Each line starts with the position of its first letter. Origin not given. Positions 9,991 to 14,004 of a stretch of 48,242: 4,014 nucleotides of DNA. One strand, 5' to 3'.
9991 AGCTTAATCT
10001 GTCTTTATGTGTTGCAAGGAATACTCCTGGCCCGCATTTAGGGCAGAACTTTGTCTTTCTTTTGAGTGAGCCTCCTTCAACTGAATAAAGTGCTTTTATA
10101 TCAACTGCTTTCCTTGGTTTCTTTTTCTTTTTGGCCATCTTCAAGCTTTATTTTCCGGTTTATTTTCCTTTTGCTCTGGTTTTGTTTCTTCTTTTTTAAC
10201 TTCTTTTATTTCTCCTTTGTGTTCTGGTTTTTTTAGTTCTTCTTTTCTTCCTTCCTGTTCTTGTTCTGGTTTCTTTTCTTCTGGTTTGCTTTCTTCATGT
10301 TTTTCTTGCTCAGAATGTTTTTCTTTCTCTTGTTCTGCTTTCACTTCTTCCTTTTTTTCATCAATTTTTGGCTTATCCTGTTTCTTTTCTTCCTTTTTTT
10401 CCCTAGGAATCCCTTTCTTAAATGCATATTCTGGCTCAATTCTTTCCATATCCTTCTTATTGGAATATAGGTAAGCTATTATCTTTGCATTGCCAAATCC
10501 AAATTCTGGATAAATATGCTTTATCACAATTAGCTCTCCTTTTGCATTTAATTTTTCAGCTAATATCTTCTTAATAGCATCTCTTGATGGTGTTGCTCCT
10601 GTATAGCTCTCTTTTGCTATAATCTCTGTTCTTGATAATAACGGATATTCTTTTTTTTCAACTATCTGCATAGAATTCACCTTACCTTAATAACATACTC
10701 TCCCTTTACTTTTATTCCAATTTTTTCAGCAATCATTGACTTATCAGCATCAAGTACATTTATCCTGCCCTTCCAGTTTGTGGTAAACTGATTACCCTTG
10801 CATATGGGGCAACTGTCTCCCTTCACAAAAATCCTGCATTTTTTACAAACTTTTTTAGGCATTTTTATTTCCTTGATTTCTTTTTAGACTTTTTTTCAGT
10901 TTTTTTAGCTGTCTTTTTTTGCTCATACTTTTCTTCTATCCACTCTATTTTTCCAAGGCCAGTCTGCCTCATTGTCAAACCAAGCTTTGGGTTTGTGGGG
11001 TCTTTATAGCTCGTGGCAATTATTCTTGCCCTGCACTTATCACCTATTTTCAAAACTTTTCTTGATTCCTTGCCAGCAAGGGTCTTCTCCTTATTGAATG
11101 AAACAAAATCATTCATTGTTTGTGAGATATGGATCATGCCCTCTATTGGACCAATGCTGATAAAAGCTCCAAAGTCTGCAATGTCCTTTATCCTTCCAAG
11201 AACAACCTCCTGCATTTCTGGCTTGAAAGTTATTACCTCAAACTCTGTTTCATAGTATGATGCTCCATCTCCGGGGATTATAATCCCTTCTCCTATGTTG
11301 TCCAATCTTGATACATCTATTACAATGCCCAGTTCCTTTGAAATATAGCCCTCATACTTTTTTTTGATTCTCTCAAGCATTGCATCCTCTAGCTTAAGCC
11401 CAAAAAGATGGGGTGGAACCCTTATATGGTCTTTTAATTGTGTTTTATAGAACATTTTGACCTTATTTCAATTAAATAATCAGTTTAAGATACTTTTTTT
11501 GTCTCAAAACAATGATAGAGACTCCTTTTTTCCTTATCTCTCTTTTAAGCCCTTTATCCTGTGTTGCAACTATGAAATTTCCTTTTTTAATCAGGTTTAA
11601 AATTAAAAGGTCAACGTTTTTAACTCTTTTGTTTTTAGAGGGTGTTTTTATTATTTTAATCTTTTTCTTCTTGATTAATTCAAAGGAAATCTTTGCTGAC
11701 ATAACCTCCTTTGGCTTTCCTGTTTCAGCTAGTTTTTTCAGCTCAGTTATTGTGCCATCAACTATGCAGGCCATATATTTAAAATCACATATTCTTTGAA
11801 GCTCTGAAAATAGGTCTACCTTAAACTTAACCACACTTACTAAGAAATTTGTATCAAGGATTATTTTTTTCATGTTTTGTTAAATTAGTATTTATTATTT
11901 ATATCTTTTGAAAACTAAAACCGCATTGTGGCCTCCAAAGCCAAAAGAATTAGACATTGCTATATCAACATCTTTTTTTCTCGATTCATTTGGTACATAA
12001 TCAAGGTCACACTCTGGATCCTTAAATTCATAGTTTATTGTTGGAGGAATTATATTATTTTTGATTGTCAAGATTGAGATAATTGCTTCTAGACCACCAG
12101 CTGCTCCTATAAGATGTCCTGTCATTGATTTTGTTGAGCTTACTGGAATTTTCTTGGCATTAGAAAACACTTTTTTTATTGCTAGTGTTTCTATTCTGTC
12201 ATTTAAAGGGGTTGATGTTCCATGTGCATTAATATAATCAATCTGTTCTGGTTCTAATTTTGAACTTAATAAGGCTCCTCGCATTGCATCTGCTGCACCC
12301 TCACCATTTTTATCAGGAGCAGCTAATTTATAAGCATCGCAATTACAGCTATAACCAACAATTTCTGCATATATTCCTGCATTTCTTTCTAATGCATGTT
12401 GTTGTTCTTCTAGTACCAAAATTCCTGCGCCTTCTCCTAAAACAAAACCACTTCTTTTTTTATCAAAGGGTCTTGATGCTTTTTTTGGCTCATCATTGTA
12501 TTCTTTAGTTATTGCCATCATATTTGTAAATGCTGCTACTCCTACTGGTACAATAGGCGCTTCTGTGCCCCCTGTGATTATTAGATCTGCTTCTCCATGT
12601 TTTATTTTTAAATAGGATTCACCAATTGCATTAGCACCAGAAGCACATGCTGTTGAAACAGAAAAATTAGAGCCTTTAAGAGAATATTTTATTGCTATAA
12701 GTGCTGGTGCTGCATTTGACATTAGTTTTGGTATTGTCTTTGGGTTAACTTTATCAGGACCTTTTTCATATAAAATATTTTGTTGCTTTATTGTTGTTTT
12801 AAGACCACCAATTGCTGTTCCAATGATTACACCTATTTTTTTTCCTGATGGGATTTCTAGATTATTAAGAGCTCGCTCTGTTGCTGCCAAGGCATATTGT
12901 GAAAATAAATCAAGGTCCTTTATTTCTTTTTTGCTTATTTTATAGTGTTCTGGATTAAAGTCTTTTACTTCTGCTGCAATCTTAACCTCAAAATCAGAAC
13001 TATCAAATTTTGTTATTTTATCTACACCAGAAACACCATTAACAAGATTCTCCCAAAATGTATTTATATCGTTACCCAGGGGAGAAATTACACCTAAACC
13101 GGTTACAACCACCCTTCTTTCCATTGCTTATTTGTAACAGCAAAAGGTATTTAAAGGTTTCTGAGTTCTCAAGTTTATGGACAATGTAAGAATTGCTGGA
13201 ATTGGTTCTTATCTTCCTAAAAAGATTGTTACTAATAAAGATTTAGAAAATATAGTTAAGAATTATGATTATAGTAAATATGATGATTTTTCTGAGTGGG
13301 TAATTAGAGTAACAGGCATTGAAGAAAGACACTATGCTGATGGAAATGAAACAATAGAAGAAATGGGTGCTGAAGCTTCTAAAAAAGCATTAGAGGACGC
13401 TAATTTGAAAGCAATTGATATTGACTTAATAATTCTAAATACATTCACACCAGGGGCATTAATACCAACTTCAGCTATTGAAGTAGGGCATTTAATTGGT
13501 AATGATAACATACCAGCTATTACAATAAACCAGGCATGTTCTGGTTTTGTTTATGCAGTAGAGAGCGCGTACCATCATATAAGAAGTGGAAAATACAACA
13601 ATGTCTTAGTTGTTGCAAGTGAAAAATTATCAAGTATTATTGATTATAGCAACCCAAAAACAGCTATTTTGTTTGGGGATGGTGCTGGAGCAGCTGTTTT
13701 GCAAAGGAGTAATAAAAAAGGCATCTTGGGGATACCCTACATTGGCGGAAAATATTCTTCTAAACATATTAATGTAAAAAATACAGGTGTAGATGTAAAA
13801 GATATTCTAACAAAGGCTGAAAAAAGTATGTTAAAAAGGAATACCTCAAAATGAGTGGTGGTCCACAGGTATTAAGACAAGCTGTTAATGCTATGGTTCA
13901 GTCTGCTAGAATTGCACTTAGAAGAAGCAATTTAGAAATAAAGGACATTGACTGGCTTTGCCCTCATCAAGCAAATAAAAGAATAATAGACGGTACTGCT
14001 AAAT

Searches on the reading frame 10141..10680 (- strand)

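Call 38: search_protein_families(library=pfam, proteins=[window:10141-10680:-], max_evalue=0.001)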
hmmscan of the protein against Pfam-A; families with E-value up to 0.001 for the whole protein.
window:10141-10680:- (179 aa): 1 family
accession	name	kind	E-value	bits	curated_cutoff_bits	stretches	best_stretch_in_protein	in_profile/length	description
PF01282.25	Ribosomal_S24e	-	5.7e-18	65.2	24.5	1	5-97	1-94/95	Ribosomal protein S24e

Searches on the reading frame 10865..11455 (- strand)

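Call 38: search_protein_families(library=pfam, proteins=[window:10865-11455:-], max_evalue=0.001)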
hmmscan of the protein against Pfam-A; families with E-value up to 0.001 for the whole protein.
window:10865-11455:- (196 aa): 2 families
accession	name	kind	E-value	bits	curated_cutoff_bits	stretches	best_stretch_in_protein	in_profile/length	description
PF03876.22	SHS2_Rpb7-N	-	3.1e-17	62.9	24.8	1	8-64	1-57/57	SHS2 domain found in N terminus of Rpb7p/Rpc25p/MJ0397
PF00575.29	S1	-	1.1e-11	45.3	22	1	78-148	1-62/74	S1 RNA binding domain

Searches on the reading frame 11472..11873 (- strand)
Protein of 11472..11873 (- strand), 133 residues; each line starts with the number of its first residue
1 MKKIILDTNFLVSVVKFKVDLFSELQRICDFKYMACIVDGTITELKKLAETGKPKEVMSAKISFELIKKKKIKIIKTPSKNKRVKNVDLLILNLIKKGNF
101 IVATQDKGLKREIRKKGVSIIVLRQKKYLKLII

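Call 38: search_protein_families(library=pfam, proteins=[window:11472-11873:-], max_evalue=0.001)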
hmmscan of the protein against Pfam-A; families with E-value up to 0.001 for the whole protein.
window:11472-11873:- (133 aa): 2 families
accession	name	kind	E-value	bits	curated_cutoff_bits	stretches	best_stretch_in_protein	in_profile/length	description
PF18477.7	PIN_9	-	1.1e-18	68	26.3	1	4-126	1-116/116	PIN like domain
PF04900.18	Fcf1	-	1.5e-05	25.7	21.4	1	35-128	9-95/99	Fcf1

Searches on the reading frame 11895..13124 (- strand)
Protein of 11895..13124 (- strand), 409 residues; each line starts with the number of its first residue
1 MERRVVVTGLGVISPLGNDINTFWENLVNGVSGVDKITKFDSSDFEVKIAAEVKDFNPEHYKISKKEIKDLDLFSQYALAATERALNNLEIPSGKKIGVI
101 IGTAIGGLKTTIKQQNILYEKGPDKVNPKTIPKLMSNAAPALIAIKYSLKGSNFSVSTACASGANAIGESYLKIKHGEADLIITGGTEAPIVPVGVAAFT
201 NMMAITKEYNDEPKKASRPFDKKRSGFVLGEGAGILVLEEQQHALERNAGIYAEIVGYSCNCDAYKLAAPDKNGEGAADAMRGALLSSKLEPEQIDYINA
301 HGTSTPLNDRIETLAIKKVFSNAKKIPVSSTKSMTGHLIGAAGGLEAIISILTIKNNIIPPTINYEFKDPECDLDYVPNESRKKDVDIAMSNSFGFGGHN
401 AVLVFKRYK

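Call 38: search_protein_families(library=pfam, proteins=[window:11895-13124:-], max_evalue=0.001)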
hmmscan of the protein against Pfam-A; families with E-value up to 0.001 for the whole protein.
window:11895-13124:- (409 aa): 3 families
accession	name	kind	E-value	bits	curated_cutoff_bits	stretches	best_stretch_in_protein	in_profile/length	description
PF00109.32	ketoacyl-synt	-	4.6e-55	187.4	20.8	1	3-244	2-252/252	Beta-ketoacyl synthase, N-terminal domain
PF02801.28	Ketoacyl-synt_C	-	3e-39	134.1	20.8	1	252-366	1-119/119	Beta-ketoacyl synthase, C-terminal domain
PF00108.29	Thiolase_N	-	0.00074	19.4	26.4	0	153-188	78-113/260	Thiolase, N-terminal domain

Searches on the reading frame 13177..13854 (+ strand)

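Call 38: search_protein_families(library=pfam, proteins=[window:13177-13854:+], max_evalue=0.001)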
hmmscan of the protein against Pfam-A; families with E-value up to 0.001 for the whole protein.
window:13177-13854:+ (225 aa): 3 families
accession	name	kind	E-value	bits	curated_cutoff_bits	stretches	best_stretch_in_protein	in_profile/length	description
PF08545.16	ACP_syn_III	-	7.4e-27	93.5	24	1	117-185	3-73/80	3-Oxoacyl-[acyl-carrier-protein (ACP)] synthase III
PF00108.29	Thiolase_N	-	6.1e-11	42.6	26.4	1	57-157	20-121/260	Thiolase, N-terminal domain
PF00109.32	ketoacyl-synt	-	0.00079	19.5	20.8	0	113-152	166-205/252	Beta-ketoacyl synthase, N-terminal domain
